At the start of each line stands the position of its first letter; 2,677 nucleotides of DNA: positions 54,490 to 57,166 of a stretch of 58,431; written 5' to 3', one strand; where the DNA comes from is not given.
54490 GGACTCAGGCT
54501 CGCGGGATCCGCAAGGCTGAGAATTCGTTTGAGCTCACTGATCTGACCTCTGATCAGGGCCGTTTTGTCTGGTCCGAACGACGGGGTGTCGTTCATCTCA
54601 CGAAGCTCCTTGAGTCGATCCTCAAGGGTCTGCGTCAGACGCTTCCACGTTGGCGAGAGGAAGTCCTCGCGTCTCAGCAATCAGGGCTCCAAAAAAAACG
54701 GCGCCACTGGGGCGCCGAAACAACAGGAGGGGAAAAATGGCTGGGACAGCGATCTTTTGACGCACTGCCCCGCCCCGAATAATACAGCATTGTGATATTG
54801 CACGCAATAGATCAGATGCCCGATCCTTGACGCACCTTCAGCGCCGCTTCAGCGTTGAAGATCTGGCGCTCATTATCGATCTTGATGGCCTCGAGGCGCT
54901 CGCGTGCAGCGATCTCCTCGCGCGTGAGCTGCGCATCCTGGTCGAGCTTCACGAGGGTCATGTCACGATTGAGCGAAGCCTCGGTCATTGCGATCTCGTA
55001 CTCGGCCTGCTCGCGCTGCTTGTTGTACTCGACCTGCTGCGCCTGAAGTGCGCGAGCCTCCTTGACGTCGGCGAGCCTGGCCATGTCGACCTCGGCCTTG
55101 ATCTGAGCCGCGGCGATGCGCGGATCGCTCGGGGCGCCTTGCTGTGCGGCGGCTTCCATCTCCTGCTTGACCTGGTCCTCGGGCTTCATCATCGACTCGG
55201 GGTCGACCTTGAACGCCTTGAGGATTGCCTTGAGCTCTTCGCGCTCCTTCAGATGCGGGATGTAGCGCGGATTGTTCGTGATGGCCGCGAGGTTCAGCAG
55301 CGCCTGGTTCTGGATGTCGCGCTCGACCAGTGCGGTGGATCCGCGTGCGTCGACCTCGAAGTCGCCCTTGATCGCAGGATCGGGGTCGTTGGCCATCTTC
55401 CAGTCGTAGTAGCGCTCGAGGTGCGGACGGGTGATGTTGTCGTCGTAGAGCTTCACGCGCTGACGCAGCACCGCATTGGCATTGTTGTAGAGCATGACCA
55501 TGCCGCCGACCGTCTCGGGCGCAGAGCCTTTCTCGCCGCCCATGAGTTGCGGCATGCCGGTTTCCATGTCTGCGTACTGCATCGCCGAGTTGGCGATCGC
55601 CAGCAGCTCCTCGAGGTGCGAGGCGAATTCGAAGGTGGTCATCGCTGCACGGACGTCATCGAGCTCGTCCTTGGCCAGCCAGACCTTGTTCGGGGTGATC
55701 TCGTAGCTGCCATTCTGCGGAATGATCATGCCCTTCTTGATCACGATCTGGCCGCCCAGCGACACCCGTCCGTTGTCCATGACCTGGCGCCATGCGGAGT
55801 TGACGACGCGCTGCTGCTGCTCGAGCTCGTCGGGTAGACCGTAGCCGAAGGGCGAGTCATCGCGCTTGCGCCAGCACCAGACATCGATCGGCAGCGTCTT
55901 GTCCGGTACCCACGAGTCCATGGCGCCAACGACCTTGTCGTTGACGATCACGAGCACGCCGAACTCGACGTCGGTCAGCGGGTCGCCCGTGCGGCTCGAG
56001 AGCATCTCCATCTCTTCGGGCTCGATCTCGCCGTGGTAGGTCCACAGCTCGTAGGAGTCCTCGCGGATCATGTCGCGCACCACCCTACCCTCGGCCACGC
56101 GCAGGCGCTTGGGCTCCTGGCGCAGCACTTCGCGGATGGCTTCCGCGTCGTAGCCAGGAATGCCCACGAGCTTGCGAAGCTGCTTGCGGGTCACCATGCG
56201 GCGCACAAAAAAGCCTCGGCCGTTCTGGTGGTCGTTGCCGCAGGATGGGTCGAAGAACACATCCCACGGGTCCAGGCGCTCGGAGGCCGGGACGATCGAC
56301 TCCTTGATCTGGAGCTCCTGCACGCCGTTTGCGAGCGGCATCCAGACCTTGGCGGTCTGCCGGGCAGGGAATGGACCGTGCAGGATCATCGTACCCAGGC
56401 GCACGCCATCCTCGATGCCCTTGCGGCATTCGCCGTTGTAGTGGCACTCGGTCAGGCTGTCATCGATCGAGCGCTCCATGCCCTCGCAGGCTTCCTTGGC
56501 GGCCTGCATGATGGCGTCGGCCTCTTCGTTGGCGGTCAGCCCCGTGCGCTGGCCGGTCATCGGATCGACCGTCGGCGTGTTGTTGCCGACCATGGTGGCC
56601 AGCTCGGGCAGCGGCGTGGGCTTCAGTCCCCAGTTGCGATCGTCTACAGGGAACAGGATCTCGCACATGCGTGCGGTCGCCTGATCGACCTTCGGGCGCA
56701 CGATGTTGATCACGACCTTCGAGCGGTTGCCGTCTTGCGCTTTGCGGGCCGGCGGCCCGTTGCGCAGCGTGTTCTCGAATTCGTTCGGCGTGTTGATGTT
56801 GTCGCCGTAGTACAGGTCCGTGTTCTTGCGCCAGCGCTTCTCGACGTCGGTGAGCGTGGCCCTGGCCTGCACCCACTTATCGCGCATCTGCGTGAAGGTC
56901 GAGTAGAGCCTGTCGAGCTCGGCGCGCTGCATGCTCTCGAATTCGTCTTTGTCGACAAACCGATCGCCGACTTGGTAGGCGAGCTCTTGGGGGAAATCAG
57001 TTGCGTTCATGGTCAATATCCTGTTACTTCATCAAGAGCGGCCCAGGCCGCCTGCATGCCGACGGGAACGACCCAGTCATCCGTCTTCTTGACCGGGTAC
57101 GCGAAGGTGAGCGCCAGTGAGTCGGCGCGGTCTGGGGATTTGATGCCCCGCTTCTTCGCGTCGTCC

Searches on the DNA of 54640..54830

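Call 48: search_rna_families(source=window, start=54640, end=54830, threshold=evalue, max_evalue=1)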
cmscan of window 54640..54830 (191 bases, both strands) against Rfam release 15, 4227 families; matches with E-value up to 1: 3.
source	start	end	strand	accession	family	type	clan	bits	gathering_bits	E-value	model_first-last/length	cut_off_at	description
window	54690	54773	-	RF02866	ncS16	Gene; sRNA;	-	29.8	48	0.00029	1-83/83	no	Burkholderia sRNA 16 (Bc_KC_sr1)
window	54684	54758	-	RF00519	suhB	Gene; sRNA;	CL00108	21.5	41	0.015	1-77/77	no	Makes More Granules Regulator RNA (mmgR)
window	54692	54777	-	RF00057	RyhB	Gene; sRNA;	-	19.8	55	0.13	1-67/67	no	RyhB RNA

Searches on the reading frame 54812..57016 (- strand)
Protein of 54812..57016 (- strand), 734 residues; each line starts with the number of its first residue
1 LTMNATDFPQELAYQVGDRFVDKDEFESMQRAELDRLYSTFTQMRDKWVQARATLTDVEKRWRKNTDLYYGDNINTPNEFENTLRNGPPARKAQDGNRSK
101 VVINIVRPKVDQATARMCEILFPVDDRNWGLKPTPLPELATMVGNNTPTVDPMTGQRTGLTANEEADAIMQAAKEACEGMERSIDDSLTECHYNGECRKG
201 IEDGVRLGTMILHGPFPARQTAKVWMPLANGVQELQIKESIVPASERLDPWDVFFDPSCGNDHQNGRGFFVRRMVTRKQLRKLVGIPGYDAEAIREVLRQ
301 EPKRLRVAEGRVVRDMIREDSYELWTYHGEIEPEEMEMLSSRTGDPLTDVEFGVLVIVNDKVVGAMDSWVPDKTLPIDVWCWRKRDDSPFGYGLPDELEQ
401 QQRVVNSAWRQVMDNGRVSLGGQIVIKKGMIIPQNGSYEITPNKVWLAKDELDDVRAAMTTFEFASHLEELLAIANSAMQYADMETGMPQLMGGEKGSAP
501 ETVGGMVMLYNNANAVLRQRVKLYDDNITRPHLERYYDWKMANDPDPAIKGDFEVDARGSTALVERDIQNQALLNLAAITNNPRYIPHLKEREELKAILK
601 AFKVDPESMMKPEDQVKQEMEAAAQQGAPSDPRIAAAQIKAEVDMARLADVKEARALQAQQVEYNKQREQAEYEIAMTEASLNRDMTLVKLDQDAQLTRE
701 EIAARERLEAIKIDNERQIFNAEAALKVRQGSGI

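Call 8: search_protein_families(library=pfam, proteins=[window:54812-57016:-], max_evalue=0.01)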
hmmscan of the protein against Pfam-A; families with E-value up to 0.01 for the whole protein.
window:54812-57016:- (734 aa): 1 family
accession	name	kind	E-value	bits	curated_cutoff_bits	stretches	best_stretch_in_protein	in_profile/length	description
PF23899.1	SU10_portal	-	1.5e-06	27.4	30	1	227-499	172-431/593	Phage SU10 portal protein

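Call 15: search_dna_similar(query=window:54812-57016:-, collection=phages, mode=protein, max_rows=25)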
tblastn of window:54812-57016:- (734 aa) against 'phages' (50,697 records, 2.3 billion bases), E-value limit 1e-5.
Records with a match: 32; places in all: 32; records where one place covers at least 80% of the query: 7.
Best place of each record, by identity: <60% 32.
By first word of the organism name: Roseobacter 10; Pelagibacter 4; Rhizobium 4; Pseudoalteromonas 2; Aeromonas 2; Vibrio 2; Puniceispirillum 2; Caudoviricetes 1; Pasteurella 1; Xanthomonas 1; and 3 more.
By host as written in the record: Rhodobacteraceae bacterium FZCC0023 4; Rhodobacteraceae bacterium FZCC0040 3; Candidatus Pelagibacter sp. HTCC7211 3; Vibrio anguillarum PF4 2; Candidatus Puniceispirillum marinum IMCC1322 2; Rhizobium phaseoli N831 2; - 1; Pseudoalteromonas nigrifaciens 1; and 14 more.
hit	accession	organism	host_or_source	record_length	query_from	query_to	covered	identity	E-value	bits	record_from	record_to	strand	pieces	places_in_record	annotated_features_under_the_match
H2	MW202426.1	Caudoviricetes sp.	Manatee Spring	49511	21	728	96%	32.8%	2e-111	377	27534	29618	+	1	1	portal protein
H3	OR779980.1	Pseudoalteromonas phage vB_Pun_Y3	Pseudoalteromonas nigrifaciens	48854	95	734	87%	32.4%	3e-97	336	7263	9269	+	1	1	portal protein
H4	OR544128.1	Pasteurella phage Pmp11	Pasteurella multocida Past22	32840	92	727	87%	28.5%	5e-75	271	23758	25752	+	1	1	head-tail adaptor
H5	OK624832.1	Xanthomonas phage DES1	Xanthomonas sp.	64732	59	680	85%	26.1%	4e-53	205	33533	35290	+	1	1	portal protein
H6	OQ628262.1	Aeromonas phage vB_AsaP_MQM1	Aeromonas salmonicida subsp. salmonicida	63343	37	659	85%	23.0%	2e-32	141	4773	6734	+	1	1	portal protein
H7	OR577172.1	Pseudomonas phage Rollin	Pseudomonas aeruginosa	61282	35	618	80%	23.4%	3e-27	125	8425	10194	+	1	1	hypothetical protein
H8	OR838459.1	Stenotrophomonas phage StenR_269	Stenotrophomonas rhizophila CEMTC 4565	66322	34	561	72%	25.4%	2e-42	172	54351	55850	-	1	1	portal protein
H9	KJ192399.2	Vibrio phage CHOED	Vibrio anguillarum PF4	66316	36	627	81%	22.5%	1e-35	151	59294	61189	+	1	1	portal protein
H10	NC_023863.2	Vibrio phage CHOED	Vibrio anguillarum PF4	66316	36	627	81%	22.5%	1e-35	151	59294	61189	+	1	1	head-tail adaptor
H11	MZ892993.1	Pelagibacter phage HTVC033P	Candidatus Pelagibacter sp. HTCC1062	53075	44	610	77%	23.3%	2e-32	141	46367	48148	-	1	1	putative portal protein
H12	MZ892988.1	Roseobacter phage CRP-212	Rhodobacteraceae bacterium FZCC0040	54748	89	648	76%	23.2%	2e-26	122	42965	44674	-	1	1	putative portal protein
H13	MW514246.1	Roseobacter phage CRP-9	Rhodobacteraceae bacterium FZCC0023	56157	39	609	78%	22.7%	8e-26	120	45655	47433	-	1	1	putative portal protein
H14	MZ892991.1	Roseobacter phage CRP-603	Rhodobacteraceae bacterium FZCC0012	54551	48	629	79%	22.2%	7e-25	117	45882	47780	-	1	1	putative portal protein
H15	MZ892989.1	Roseobacter phage CRP-235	Rhodobacteraceae bacterium FZCC0040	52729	89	633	74%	23.6%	2e-25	119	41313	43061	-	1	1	putative portal protein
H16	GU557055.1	Puniceispirillum phage HMO-2011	Candidatus Puniceispirillum marinum ...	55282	58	637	79%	21.8%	5e-28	127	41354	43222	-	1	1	putative portal protein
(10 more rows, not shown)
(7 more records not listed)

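Call 16: find_encoding_contigs(protein=window:54812-57016:-, flank=10000, max_places=10)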
Protein window:54812-57016:- (734 aa): no gene with exactly this product is on record in the collection.

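Call 69: find_homologous_proteins(query=window:54812-57010:-, max_evalue=1e-50)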
Query window:54812-57010:- (732 aa): 455 proteins with E <= 1e-50 among 8000 candidates; the best 120 are listed.
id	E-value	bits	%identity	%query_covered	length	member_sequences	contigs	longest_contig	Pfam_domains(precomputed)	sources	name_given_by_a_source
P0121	0.0e+0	1666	100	100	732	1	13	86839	PF23899.2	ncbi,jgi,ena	jgi:hypothetical protein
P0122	0.0e+0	1660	100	100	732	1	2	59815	PF23899.2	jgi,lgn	jgi:hypothetical protein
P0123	0.0e+0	1581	93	100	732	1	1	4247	PF23899.2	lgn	-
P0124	0.0e+0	1580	93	100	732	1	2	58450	PF23899.2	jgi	jgi:hypothetical protein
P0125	0.0e+0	1578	93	100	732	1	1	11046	PF23899.2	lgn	-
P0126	0.0e+0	1575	93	100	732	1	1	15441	PF23899.2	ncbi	-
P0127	0.0e+0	1573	93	100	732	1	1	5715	PF23899.2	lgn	-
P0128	0.0e+0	1572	93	100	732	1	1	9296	PF23899.2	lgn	-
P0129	0.0e+0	1572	93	100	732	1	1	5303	PF23899.2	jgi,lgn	jgi:hypothetical protein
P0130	0.0e+0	1542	90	100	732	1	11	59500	PF23899.2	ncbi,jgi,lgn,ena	jgi:hypothetical protein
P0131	0.0e+0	1538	90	100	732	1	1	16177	PF23899.2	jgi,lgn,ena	-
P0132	0.0e+0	1538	90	100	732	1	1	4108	PF23899.2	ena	-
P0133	0.0e+0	1532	90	100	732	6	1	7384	PF23899.2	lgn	-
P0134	0.0e+0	1523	89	100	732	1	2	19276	PF23899.2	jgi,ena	-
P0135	0.0e+0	1508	89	100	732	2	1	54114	-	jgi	-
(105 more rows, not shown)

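Call 71: find_related_loci(query=A3, collection=viral_contigs, flank=10000)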
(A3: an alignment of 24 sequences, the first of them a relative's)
Query A3 (732 aa) in viral_contigs; peptide patterns used: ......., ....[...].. (x = any residue, [..] = any of these).
112 stretches matched a pattern; 88 encode a relative of the query (tblastn E <= 1e-3); the best 80 are kept; 80 distinct loci.
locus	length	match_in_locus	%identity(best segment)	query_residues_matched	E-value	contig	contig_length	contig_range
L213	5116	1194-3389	93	1-732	0e+0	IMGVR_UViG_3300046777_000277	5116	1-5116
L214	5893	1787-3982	90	1-732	0e+0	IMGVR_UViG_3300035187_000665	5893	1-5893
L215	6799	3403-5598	90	1-732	0e+0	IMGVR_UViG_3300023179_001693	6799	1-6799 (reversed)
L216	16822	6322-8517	89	1-732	0e+0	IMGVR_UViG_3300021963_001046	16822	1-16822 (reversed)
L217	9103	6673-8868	80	1-732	0e+0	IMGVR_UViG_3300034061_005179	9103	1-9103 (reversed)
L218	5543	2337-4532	80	1-732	0e+0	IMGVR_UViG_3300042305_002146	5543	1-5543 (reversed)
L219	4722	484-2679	80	1-732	0e+0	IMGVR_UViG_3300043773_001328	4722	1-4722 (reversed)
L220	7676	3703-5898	80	1-732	0e+0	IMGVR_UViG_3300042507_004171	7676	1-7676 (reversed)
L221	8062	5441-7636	80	1-732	0e+0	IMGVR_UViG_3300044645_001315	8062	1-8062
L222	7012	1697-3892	80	1-732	0e+0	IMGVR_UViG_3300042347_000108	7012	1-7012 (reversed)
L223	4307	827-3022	80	1-732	0e+0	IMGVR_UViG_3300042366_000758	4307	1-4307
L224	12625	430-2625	80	1-732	0e+0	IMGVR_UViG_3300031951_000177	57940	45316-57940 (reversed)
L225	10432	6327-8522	80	1-732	0e+0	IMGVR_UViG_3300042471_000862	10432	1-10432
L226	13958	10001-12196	80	1-732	0e+0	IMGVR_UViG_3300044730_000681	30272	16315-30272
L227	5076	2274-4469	80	1-732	0e+0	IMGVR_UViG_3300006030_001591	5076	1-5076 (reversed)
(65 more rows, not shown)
